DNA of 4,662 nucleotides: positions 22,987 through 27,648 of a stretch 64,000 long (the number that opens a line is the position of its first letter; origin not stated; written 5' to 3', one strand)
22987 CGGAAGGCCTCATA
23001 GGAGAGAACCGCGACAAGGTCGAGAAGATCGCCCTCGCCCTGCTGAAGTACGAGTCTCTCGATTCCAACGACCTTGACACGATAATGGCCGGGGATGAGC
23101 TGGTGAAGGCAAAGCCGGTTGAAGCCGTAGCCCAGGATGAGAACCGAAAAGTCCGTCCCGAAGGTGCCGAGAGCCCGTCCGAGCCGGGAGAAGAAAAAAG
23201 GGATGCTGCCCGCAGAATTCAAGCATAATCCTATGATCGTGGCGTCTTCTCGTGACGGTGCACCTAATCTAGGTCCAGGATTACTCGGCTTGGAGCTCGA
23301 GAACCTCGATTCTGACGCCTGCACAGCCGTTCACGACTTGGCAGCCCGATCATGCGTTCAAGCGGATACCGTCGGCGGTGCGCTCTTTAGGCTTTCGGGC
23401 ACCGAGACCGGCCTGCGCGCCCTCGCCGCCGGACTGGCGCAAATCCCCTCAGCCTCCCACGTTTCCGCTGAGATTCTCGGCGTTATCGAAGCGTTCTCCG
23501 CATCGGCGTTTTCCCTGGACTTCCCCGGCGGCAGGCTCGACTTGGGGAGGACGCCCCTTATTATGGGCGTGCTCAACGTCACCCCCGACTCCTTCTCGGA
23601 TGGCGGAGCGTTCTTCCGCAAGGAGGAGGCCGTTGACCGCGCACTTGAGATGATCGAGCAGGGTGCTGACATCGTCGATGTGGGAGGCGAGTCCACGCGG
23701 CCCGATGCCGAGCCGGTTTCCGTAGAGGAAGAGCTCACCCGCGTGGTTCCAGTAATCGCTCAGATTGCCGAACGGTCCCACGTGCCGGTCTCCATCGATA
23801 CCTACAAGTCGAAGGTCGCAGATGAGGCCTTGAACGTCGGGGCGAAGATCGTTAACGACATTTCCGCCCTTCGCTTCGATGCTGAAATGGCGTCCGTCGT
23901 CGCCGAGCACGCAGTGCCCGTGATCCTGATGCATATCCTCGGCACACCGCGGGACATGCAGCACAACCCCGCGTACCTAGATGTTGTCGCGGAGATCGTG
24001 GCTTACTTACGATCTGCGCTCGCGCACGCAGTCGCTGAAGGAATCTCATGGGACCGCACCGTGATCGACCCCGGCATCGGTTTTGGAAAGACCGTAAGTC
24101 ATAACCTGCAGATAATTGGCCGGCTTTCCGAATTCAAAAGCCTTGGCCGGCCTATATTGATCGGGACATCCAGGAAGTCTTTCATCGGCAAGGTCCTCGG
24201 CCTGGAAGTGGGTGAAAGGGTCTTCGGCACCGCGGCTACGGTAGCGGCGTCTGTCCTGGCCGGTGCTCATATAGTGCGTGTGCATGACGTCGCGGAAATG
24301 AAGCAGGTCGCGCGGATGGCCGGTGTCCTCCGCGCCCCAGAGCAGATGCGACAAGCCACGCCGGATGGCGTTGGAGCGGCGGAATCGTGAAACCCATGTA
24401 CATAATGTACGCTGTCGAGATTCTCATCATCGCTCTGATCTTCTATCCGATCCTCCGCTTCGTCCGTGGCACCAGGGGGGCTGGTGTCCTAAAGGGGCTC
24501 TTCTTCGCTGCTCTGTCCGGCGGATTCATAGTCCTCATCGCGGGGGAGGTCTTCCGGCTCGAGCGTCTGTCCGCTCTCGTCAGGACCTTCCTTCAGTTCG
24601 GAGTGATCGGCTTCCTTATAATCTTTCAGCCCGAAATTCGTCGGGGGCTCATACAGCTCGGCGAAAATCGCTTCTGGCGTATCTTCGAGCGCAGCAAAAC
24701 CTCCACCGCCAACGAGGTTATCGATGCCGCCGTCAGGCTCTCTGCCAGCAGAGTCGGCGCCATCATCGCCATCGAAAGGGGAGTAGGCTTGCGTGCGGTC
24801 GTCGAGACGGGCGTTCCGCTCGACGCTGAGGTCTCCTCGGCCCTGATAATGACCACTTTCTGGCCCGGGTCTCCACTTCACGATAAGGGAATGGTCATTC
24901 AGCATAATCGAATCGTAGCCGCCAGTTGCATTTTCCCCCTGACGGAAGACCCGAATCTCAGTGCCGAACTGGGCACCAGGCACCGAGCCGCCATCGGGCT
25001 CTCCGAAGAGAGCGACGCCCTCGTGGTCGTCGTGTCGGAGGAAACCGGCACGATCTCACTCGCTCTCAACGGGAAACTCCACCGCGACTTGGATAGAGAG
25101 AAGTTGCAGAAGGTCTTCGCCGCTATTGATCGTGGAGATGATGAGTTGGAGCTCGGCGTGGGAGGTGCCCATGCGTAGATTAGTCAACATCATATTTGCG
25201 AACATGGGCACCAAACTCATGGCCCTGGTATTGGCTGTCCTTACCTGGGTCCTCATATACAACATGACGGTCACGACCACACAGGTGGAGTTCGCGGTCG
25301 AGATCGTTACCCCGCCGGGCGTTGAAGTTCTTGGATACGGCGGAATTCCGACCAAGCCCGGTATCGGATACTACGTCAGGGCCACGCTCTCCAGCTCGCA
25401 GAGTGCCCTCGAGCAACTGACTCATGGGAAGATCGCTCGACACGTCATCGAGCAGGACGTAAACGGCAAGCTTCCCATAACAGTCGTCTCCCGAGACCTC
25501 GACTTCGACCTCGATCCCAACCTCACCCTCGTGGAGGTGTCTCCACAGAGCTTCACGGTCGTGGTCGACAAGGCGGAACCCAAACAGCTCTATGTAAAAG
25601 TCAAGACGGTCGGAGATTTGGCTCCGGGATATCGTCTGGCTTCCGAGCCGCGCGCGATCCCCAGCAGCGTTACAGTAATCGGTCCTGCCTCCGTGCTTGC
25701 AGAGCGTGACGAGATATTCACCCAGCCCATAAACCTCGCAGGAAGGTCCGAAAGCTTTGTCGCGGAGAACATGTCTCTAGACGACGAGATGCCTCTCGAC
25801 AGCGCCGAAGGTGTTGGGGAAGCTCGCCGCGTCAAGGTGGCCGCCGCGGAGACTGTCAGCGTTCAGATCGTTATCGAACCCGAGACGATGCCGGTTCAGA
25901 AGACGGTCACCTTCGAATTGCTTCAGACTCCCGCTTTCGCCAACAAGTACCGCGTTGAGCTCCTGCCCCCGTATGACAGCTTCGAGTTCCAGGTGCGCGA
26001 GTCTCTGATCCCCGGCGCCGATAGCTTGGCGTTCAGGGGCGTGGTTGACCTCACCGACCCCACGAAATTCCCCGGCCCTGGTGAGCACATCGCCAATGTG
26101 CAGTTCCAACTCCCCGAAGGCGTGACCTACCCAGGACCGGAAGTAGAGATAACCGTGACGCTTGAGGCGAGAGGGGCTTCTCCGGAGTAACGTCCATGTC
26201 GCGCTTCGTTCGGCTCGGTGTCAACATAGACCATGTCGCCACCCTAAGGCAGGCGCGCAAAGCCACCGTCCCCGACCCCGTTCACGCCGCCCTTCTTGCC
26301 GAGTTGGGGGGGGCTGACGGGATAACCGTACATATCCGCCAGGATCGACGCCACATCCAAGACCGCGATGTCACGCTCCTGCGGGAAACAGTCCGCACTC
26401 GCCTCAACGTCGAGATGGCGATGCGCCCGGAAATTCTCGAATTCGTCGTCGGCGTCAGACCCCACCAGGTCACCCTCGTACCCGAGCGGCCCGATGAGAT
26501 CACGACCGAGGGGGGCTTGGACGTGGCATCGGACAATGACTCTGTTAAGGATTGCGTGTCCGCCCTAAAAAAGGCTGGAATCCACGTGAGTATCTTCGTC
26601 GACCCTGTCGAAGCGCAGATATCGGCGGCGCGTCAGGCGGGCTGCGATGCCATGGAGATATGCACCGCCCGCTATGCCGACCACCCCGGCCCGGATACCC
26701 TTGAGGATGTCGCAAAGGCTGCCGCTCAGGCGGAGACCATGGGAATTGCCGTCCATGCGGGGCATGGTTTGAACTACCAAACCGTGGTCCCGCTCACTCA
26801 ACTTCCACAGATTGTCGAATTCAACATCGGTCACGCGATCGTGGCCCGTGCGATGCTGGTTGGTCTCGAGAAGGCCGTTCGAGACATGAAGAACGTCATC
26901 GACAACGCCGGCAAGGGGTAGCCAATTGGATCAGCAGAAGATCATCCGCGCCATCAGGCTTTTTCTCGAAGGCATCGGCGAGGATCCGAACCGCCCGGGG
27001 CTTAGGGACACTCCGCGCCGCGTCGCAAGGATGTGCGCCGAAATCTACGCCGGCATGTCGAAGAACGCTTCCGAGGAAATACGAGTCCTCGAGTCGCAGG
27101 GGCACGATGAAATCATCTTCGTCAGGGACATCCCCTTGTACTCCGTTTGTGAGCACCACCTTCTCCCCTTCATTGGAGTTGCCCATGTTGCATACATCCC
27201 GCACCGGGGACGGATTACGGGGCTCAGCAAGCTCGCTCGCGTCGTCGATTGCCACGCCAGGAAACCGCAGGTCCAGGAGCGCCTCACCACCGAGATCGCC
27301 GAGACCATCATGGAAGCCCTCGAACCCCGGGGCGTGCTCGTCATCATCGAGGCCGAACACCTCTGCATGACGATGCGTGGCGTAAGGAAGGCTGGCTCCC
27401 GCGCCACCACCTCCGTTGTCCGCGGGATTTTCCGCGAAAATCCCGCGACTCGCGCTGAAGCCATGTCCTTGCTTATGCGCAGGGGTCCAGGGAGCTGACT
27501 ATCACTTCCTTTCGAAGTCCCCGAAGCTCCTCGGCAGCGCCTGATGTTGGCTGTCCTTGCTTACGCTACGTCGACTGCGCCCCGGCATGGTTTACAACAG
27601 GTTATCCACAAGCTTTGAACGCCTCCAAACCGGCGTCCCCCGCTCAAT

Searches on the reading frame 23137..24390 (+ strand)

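Call 11: search_protein_families(library=pfam, proteins=[window:23137-24390:+])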
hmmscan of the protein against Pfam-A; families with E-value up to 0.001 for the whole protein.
window:23137-24390:+ (417 aa): 1 family
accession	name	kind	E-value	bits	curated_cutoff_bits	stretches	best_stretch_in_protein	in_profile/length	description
PF00809.28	Pterin_bind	-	2.8e-87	292.8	25.5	1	143-383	1-244/244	Pterin binding enzyme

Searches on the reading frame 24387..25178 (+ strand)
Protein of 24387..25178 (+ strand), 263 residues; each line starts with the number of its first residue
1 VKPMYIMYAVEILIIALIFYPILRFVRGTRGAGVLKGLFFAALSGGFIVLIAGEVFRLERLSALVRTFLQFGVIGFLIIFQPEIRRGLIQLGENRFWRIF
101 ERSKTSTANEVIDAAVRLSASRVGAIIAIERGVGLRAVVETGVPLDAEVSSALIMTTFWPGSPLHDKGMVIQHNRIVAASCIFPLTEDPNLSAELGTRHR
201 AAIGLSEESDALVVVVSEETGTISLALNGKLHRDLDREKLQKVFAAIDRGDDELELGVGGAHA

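Call 11: search_protein_families(library=pfam, proteins=[window:24387-25178:+])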
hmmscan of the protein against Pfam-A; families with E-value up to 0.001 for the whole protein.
window:24387-25178:+ (263 aa): 2 families
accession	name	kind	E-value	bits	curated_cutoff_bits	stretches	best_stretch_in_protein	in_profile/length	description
PF02457.21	DAC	-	9.3e-39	132.1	27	1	113-231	2-119/119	DisA bacterial checkpoint controller nucleotide-binding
PF19293.4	CdaA_N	-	1.3e-05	25.7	23.8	1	6-84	7-81/81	CdaA N-terminal transmembrane domain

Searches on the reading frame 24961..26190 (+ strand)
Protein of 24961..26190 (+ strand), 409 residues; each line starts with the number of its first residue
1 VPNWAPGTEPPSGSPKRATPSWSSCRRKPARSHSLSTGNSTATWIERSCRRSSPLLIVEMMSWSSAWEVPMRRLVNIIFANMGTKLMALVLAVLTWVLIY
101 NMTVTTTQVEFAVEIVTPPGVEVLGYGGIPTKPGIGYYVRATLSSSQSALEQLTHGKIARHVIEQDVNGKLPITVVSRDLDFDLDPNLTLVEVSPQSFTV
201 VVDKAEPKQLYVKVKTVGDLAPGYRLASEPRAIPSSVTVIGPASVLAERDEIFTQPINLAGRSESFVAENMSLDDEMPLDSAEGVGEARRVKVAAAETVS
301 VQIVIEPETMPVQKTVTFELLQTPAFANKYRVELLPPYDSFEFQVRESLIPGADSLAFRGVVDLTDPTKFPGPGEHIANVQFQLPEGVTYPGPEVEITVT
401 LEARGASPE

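Call 11: search_protein_families(library=pfam, proteins=[window:24961-26190:+])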
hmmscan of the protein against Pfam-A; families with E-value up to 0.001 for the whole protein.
window:24961-26190:+ (409 aa): 1 family
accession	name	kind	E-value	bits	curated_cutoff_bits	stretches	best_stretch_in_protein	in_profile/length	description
PF07949.17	YbbR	-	5.4e-07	30.3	22.3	1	212-301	3-79/81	YbbR-like protein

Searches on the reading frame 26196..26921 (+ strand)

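Call 11: search_protein_families(library=pfam, proteins=[window:26196-26921:+])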
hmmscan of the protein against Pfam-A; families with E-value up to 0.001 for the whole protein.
window:26196-26921:+ (241 aa): 1 family
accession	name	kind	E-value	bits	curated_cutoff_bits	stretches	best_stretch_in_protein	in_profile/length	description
PF03740.19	PdxJ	-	1.5e-92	309.4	24.5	1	6-235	1-234/234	Pyridoxal phosphate biosynthesis protein PdxJ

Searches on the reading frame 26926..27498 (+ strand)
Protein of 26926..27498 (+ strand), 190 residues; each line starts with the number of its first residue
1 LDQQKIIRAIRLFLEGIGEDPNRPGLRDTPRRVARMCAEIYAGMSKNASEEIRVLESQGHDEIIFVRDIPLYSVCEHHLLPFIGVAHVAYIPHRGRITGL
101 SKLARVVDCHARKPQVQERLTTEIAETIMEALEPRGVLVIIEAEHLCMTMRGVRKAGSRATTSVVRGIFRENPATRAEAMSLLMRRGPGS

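Call 11: search_protein_families(library=pfam, proteins=[window:26926-27498:+])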
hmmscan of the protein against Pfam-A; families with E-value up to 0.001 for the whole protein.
window:26926-27498:+ (190 aa): 1 family
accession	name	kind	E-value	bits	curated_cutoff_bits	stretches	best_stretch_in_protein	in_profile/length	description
PF01227.27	GTP_cyclohydroI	-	1.9e-71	239.6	27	1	8-183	3-178/179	GTP cyclohydrolase I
